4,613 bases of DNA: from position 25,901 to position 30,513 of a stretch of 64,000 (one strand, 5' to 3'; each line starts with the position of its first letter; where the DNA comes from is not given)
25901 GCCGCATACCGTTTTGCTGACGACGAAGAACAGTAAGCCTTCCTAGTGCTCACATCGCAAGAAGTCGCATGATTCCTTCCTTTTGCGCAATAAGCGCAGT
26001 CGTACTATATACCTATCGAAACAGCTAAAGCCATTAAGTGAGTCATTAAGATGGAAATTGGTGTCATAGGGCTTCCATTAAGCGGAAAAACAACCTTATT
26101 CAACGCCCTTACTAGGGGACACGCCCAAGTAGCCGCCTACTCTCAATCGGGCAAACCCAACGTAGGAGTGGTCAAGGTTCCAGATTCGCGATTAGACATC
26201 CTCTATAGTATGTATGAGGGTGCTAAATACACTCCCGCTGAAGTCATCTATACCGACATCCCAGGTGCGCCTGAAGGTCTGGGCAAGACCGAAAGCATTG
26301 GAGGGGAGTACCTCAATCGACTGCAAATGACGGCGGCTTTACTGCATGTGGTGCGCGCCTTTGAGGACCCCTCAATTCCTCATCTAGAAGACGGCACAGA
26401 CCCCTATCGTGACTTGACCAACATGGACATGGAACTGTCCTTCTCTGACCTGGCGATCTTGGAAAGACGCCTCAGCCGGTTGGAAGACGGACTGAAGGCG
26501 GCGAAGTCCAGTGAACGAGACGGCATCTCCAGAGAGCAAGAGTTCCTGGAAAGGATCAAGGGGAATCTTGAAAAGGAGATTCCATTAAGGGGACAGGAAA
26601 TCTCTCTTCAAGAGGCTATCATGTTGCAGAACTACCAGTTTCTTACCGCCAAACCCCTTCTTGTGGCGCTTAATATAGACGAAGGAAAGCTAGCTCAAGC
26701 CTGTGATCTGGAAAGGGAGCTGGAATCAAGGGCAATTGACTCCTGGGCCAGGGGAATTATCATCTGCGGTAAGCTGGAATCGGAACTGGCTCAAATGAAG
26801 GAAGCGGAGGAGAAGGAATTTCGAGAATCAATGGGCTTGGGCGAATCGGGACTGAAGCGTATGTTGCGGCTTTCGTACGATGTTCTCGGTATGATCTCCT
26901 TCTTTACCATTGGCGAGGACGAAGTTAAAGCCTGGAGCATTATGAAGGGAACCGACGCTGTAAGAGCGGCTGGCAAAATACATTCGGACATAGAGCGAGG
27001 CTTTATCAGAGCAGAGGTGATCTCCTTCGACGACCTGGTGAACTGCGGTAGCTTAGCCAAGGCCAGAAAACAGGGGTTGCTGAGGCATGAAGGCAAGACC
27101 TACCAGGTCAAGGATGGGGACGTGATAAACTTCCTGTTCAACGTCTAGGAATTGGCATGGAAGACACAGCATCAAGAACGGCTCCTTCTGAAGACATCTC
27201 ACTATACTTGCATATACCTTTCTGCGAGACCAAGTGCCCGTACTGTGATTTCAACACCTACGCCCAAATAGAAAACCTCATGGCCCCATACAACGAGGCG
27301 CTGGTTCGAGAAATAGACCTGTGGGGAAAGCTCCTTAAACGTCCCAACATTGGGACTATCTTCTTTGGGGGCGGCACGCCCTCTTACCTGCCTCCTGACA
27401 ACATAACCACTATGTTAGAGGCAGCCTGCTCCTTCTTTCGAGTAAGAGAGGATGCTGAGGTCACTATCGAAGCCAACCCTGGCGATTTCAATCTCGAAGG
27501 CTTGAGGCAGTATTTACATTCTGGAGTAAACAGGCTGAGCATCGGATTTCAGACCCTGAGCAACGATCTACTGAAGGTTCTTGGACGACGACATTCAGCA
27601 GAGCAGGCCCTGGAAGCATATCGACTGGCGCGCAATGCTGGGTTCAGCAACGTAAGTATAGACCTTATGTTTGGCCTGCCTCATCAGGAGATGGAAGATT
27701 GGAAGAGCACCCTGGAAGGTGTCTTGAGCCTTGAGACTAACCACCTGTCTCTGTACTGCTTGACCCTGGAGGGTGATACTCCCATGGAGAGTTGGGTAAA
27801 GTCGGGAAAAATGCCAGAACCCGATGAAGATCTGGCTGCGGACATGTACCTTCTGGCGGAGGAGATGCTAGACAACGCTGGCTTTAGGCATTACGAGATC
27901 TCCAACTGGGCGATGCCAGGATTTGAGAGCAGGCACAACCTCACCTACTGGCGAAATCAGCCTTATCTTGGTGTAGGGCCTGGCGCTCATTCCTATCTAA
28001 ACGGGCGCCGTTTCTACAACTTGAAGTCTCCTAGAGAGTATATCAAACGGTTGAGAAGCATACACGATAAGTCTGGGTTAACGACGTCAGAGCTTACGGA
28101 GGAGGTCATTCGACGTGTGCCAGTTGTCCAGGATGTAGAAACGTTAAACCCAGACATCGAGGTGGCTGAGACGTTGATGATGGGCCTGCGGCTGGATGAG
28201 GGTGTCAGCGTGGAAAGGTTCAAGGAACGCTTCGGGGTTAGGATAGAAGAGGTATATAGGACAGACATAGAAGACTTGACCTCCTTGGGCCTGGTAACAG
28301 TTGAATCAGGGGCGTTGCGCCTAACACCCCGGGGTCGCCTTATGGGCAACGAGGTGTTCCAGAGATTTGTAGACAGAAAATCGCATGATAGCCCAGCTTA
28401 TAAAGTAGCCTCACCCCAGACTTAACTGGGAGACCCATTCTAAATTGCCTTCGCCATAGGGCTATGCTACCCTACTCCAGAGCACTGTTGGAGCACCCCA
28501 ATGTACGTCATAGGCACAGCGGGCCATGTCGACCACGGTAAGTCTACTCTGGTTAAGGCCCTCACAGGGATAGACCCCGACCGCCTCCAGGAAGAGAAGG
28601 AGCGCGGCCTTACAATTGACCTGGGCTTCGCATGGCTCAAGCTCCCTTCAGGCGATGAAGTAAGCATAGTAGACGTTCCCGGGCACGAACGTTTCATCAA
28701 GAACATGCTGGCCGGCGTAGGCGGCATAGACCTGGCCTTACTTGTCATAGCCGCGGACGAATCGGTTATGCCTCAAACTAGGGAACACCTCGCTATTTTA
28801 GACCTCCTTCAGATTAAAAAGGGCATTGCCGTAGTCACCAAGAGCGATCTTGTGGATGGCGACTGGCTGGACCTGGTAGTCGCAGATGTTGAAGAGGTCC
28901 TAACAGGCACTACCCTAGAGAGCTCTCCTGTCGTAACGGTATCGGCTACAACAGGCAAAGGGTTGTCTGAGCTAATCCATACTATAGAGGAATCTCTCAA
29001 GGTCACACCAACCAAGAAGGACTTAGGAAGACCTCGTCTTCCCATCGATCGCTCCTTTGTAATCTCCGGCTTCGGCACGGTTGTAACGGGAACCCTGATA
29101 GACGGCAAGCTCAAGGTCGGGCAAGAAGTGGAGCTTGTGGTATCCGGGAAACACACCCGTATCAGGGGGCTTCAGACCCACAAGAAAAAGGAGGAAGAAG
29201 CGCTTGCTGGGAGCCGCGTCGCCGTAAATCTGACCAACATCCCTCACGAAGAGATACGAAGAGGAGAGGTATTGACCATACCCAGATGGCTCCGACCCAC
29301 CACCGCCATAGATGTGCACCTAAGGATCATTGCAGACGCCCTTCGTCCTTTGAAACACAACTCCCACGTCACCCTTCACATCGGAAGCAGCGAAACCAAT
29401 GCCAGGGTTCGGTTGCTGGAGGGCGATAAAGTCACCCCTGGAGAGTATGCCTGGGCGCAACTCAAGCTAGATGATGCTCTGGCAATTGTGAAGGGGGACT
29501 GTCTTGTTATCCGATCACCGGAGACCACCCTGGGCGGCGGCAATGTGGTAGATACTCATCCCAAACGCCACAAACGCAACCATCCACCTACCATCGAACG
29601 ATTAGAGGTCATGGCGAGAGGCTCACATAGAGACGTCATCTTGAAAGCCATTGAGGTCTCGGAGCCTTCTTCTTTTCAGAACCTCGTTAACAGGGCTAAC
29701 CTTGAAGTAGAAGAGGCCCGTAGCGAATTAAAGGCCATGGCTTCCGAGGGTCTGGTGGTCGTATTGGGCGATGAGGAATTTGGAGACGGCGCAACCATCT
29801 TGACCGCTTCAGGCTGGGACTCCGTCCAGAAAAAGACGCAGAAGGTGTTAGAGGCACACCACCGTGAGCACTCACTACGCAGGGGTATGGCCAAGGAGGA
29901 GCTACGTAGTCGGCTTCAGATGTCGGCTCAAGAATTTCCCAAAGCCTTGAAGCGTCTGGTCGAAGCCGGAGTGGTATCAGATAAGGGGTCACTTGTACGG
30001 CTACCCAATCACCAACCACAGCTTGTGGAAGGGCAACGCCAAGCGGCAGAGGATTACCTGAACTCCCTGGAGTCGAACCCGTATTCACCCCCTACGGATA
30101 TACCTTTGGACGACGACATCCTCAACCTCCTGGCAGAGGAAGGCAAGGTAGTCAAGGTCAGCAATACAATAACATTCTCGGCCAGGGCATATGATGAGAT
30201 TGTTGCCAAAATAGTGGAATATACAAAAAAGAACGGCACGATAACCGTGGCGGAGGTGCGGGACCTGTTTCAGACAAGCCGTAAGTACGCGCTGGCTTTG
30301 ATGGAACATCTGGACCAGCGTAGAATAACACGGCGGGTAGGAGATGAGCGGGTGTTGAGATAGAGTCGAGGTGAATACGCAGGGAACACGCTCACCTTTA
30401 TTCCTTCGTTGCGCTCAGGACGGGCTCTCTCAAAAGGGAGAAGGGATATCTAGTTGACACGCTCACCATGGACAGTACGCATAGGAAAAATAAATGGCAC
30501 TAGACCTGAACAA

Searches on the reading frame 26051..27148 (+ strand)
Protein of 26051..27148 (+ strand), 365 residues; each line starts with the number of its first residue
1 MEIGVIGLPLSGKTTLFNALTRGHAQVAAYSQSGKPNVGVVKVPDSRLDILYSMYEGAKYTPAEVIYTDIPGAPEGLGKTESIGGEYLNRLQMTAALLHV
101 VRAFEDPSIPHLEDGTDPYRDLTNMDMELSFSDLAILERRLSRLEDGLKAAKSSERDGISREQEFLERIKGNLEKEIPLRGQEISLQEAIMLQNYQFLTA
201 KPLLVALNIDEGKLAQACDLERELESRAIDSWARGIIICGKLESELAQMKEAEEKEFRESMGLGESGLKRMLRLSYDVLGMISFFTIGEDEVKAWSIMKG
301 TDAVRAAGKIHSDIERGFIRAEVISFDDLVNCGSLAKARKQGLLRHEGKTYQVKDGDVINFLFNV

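Call 83: search_protein_families(library=pfam, proteins=[window:26051-27148:+], max_evalue=0.0001)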
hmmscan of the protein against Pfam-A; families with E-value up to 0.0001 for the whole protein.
window:26051-27148:+ (365 aa): 2 families
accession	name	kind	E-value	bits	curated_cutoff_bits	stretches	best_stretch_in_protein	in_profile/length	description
PF06071.19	YchF-GTPase_C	-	1.8e-35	121.3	27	1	281-364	1-84/84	Protein of unknown function (DUF933)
PF01926.29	MMR_HSR1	-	1.5e-08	35.2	21.9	1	2-104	1-85/113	50S ribosome-binding GTPase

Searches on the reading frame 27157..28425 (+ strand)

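Call 83: search_protein_families(library=pfam, proteins=[window:27157-28425:+], max_evalue=0.0001)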
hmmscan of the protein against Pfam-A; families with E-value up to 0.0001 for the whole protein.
window:27157-28425:+ (422 aa): 2 families
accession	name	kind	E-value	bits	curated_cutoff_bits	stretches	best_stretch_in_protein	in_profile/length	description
PF04055.27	Radical_SAM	-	1.1e-29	104.1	29.5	1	18-187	2-164/166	Radical SAM superfamily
PF06969.22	HemN_C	-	8.4e-19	67.8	24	1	335-395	6-66/67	HemN C-terminal domain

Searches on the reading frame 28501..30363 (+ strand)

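Call 83: search_protein_families(library=pfam, proteins=[window:28501-30363:+], max_evalue=0.0001)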
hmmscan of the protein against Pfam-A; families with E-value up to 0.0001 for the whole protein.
window:28501-30363:+ (620 aa): 7 families
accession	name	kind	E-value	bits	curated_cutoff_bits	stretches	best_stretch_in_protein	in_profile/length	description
PF00009.33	GTP_EFTU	-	1.7e-34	119.5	26.5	1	3-166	5-186/188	Elongation factor Tu GTP binding domain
PF09107.17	SelB-wing_3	-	6.1e-21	74.1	23.2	1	574-619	2-47/47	Elongation factor SelB, winged helix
PF03144.31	GTP_EFTU_D2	-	2.4e-15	57.2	30.3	1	192-259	1-73/73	Elongation factor Tu domain 2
PF25461.1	Beta-barrel_SelB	-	3.6e-15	56.5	27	1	278-355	8-79/80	Selenocysteine-specific elongation factor, beta-barrel domain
PF09106.17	SelB-wing_2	-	1.4e-13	51.2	22.3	1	448-501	2-57/57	Elongation factor SelB, winged helix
PF01926.29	MMR_HSR1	-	1.9e-07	31.6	21.9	1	4-111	2-110/113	50S ribosome-binding GTPase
PF09105.16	SelB-wing_1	-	9.3e-05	22.5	25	0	393-423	21-51/59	Elongation factor SelB, winged helix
